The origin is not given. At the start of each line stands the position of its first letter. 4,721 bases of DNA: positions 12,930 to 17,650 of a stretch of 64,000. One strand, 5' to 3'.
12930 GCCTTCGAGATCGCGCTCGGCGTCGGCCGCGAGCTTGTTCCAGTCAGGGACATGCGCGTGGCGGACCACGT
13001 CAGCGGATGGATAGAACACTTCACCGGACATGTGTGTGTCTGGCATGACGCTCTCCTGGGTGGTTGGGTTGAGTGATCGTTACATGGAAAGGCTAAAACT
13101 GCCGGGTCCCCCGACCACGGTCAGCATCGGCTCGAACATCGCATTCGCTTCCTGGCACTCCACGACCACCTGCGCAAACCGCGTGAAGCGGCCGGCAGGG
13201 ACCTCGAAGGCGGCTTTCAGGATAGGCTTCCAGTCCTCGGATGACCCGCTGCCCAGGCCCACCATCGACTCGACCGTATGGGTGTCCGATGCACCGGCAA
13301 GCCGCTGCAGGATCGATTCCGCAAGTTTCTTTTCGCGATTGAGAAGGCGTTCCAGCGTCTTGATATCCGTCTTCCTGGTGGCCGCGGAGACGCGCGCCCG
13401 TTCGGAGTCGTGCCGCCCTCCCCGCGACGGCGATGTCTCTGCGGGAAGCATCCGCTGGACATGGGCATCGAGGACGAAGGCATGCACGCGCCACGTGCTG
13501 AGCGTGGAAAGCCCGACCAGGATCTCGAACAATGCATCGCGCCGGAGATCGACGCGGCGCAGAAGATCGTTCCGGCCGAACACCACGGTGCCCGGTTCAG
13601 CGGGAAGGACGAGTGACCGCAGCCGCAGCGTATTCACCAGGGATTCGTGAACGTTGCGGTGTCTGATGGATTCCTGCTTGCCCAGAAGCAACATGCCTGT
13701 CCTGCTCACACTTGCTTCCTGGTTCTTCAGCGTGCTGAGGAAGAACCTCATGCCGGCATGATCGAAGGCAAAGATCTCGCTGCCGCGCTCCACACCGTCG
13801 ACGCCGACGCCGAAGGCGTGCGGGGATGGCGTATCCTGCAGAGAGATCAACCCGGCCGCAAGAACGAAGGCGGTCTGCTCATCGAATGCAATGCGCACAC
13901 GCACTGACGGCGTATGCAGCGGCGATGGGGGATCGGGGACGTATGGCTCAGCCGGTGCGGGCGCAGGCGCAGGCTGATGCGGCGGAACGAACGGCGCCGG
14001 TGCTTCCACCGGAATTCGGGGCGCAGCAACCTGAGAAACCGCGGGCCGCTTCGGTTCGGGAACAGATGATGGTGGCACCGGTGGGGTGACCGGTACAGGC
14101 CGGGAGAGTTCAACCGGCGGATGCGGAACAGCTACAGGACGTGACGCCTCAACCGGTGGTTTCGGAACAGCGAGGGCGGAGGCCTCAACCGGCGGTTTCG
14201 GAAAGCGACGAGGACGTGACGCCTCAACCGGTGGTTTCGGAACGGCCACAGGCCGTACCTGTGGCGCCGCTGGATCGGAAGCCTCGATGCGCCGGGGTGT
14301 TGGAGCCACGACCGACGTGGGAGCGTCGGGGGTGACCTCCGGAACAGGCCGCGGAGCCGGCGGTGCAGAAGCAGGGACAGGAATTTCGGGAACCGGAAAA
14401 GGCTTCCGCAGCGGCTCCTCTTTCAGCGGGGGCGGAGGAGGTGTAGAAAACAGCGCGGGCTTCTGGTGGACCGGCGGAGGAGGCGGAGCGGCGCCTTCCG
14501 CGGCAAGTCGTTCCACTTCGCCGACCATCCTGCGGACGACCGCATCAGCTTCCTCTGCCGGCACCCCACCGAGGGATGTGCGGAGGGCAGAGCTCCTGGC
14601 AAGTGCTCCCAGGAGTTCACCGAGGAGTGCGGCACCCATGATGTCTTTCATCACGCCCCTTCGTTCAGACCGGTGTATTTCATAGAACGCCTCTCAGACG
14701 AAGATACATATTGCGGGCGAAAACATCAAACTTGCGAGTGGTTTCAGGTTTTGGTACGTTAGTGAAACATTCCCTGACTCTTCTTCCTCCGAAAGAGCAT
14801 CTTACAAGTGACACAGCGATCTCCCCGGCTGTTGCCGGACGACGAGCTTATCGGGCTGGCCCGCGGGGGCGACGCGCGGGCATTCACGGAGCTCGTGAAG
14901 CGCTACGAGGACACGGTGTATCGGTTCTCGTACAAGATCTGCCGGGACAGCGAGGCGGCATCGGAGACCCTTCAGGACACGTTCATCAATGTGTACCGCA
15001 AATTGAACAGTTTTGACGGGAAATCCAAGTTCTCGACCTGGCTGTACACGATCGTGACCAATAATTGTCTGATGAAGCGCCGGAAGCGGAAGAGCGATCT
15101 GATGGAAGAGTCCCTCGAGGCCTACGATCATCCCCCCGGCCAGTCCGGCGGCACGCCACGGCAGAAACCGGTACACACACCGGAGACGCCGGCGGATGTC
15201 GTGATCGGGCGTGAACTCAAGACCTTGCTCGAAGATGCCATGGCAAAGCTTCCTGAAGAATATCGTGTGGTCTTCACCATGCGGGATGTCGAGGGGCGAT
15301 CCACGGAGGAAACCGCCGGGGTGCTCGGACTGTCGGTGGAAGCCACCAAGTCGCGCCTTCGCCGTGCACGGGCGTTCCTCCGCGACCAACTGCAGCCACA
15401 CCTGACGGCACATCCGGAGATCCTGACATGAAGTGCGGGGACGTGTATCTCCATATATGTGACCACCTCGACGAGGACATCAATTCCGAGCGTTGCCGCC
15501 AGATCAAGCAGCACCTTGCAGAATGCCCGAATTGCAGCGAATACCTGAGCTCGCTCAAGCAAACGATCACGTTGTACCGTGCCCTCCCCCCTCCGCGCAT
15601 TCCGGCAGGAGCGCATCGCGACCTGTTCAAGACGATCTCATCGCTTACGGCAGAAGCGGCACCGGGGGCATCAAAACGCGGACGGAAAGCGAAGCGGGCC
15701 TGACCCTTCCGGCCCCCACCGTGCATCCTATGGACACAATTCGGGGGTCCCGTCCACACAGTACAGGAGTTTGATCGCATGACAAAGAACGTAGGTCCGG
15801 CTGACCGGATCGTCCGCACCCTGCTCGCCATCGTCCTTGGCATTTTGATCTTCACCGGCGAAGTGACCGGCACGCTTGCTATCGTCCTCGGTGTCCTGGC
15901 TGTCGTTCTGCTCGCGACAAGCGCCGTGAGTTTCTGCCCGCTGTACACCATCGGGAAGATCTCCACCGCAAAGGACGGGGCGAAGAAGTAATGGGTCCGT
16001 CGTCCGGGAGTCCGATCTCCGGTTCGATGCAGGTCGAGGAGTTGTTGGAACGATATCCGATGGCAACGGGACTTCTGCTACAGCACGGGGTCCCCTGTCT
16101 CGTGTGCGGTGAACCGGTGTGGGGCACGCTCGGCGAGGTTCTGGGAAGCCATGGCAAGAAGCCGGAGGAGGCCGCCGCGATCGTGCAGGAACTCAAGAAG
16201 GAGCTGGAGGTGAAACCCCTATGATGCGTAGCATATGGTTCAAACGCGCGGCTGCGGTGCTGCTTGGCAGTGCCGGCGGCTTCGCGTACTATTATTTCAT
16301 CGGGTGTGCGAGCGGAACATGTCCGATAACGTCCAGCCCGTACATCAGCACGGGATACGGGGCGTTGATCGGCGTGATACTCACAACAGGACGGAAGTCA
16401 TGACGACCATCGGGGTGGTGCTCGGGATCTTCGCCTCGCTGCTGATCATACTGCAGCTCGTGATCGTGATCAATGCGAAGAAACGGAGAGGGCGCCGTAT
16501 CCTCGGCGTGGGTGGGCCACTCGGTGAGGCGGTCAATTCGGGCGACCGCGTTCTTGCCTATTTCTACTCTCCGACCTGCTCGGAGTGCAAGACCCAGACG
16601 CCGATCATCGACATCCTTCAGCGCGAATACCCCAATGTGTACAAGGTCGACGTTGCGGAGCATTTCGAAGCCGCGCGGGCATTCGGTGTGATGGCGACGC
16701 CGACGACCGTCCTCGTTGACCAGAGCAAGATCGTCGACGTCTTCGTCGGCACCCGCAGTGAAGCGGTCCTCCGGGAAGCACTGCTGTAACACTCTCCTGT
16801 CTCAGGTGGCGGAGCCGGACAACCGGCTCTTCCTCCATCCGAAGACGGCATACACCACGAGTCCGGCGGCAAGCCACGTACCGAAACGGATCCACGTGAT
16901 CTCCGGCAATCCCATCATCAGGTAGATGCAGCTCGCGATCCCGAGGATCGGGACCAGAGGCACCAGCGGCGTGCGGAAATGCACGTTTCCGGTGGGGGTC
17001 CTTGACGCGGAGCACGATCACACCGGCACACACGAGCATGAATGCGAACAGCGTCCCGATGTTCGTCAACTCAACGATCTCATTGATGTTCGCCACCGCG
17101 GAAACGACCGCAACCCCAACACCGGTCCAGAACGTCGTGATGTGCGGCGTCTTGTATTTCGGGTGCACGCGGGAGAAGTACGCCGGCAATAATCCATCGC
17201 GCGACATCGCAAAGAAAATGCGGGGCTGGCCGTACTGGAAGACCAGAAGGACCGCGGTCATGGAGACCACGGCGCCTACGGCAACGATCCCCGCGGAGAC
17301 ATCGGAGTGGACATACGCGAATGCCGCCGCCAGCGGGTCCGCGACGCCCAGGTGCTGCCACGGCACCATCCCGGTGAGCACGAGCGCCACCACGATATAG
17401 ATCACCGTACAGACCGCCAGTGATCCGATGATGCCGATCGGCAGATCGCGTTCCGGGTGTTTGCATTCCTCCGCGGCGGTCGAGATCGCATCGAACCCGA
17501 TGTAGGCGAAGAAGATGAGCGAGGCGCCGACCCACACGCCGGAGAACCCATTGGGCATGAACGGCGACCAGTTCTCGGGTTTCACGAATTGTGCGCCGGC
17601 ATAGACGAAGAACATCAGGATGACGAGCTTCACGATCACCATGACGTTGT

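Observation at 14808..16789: SigR/RsrA-like ECF sigma - ZAS anti-sigma module with a translationally coupled cassette of four small thiol/redox proteins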

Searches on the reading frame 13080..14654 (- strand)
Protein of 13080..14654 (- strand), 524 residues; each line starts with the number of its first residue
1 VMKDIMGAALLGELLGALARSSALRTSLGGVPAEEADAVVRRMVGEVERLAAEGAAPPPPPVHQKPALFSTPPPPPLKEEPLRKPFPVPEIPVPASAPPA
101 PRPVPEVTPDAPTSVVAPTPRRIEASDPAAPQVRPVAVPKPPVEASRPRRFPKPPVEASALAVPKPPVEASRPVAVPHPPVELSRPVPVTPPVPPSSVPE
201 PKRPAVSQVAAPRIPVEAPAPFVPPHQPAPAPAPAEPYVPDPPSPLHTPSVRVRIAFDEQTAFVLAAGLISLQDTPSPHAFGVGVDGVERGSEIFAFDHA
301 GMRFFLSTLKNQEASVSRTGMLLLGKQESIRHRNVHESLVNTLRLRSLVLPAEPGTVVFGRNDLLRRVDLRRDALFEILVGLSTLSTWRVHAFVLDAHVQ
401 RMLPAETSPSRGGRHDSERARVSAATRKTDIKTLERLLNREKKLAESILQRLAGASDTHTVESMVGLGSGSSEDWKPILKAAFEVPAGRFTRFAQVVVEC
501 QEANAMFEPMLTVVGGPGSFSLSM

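Call 4: search_protein_families(library=pfam, proteins=[window:13080-14654:-], max_evalue=0.01)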
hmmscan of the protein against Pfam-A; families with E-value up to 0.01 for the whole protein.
window:13080-14654:- (524 aa): 1 family
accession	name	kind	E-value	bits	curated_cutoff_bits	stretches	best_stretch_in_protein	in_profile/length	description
PF06386.16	GvpL_GvpF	-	4.8e-09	37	23.6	1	286-504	20-227/245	Gas vesicle synthesis protein GvpL/GvpF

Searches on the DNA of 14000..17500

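Call 58: search_rna_families(source=window, start=14000, end=17500, threshold=evalue, max_evalue=1)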
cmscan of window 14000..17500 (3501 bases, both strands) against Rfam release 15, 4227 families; matches with E-value up to 1: 0.
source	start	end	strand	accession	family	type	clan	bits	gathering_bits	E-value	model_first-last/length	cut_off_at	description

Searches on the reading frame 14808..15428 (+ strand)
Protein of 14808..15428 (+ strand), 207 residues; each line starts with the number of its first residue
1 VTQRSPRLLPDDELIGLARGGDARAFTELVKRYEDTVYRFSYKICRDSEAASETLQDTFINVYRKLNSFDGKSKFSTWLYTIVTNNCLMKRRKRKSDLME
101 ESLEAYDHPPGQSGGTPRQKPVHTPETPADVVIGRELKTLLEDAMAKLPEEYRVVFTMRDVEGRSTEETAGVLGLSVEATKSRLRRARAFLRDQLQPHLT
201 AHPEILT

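Call 4: search_protein_families(library=pfam, proteins=[window:14808-15428:+], max_evalue=0.01)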
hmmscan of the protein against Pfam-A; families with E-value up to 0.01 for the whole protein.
window:14808-15428:+ (207 aa): 5 families
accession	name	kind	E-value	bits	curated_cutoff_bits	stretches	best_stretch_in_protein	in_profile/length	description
PF04542.20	Sigma70_r2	-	7.1e-18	64.6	24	1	29-95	1-69/71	Sigma-70 region 2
PF08281.18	Sigma70_r4_2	-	1.1e-16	60.6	25.7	1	140-191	3-54/54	Sigma-70, region 4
PF04545.22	Sigma70_r4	-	1.7e-09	37.5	24.1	1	144-192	1-49/50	Sigma-70, region 4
PF07638.17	Sigma70_ECF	-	3.2e-07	30.9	21.1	1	14-196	7-184/185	ECF sigma factor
PF12645.13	HTH_16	-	0.0047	17.4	22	1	13-49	2-38/65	Helix-turn-helix domain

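Call 5: search_protein_families(library=ncbifam, proteins=[window:14808-15428:+], max_evalue=0.1)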
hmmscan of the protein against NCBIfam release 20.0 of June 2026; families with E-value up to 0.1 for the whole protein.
window:14808-15428:+ (207 aa): 96 families (the best 25 are shown)
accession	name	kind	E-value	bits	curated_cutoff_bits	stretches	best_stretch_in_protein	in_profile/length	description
NF008888.0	PRK11922.1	equivalog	1.2e-46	159.3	204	1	5-200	11-201/231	RNA polymerase sigma factor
NF007223.0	PRK09641.1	equivalog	5.9e-37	127.3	209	1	14-196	8-185/187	RNA polymerase sigma factor SigW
NF009166.1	PRK12513.1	equivalog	4.6e-34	117.8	206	1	11-196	9-187/193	RNA polymerase sigma factor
TIGR02948.1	SigW_bacill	equivalog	8.8e-33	113.9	243.1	1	17-196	11-185/187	RNA polymerase sigma factor SigW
NF007225.0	PRK09643.1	equivalog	9.3e-33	113.6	190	1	10-197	13-184/204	RNA polymerase sigma factor SigM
NF004113.0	PRK05602.1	equivalog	3.3e-32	111.8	208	1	8-197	29-203/211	RNA polymerase sigma factor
TIGR02937.1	sigma70-ECF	superfamily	1.1e-30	106.4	42.9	1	25-195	2-165/165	sigma-70 family RNA polymerase sigma factor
TIGR02985.1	Sig70_bacteroi1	subfamily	1.7e-29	103.1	126.4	1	25-195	2-162/162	RNA polymerase sigma-70 factor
NF006089.0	PRK08241.1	subfamily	8.9e-29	100.6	240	1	19-194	17-203/343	RNA polymerase subunit sigma-70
TIGR02939.1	RpoE_Sigma70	equivalog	9.6e-29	100.7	236.15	1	11-198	7-189/190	RNA polymerase sigma factor RpoE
NF009171.0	PRK12518.1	equivalog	2.5e-27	95.9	208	1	7-196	10-185/191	RNA polymerase sigma factor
NF058625.1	sigma_PG0214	equivalog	3.7e-26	91.8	130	1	24-196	4-162/170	GFO_1088 family ECF-type sigma factor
NF009190.0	PRK12538.1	equivalog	2e-25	89.9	303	1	11-198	50-222/233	RNA polymerase sigma factor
NF007229.0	PRK09647.1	equivalog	2e-25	89.4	265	1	25-199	45-206/220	RNA polymerase sigma factor SigE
NF007216.0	PRK09638.1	equivalog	6.7e-25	87.9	194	2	11-103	5-98/180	RNA polymerase sigma factor SigY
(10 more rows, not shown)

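Call 39: search_solved_structures(query=window:14808-15428:+, max_evalue=0.001)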
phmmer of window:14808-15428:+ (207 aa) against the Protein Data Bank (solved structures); distinct sequences matched with E-value up to 0.001: 25.
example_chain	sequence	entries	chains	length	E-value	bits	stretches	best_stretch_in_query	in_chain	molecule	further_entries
5wuq_A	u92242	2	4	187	6.8e-26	94.2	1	18-196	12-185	ECF RNA polymerase sigma factor SigW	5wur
8z6g_B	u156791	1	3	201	1.5e-22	83.3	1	11-205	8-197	RNA polymerase sigma factor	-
1or7_A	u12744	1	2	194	3.2e-22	82.2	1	9-198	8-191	RNA polymerase sigma-E factor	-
6in7_B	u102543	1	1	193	3.9e-22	82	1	11-199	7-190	RNA polymerase sigma-H factor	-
6jbq_F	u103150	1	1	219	5e-22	81.6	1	9-198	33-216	ECF RNA polymerase sigma-E factor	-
9m9d_F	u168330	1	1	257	8e-22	80.9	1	24-204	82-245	ECF RNA polymerase sigma factor SigE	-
9m9e_F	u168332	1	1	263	8.6e-22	80.8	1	24-204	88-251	ECF RNA polymerase sigma factor SigE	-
9m98_F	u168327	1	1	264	8.7e-22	80.8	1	24-204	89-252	ECF RNA polymerase sigma factor SigE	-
7qh5_A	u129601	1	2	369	3e-15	59.5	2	19-88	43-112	RNA polymerase sigma factor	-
6jcy_F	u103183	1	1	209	1.9e-13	53.6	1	35-195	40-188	ECF RNA polymerase sigma factor SigH,ECF RNA polymerase sigma factor SigE,ECF RNA polymera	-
4cxf_A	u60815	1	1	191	2e-12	50.3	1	14-192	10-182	RNA POLYMERASE SIGMA FACTOR CNRH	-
6dxo_A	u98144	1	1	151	6.5e-12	48.6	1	13-86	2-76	RNA polymerase ECF-subfamily sigma factor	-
5zx2_F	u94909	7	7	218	9.1e-12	48.1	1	35-195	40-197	ECF RNA polymerase sigma factor SigH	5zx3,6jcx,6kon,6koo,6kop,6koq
5or5_A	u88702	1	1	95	1e-10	44.7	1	9-87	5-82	ECF RNA polymerase sigma-E factor,ECF RNA polymerase sigma factor SigW,ECF RNA polymerase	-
2mao_A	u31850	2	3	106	5.8e-10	42.2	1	9-87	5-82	RNA polymerase sigma factor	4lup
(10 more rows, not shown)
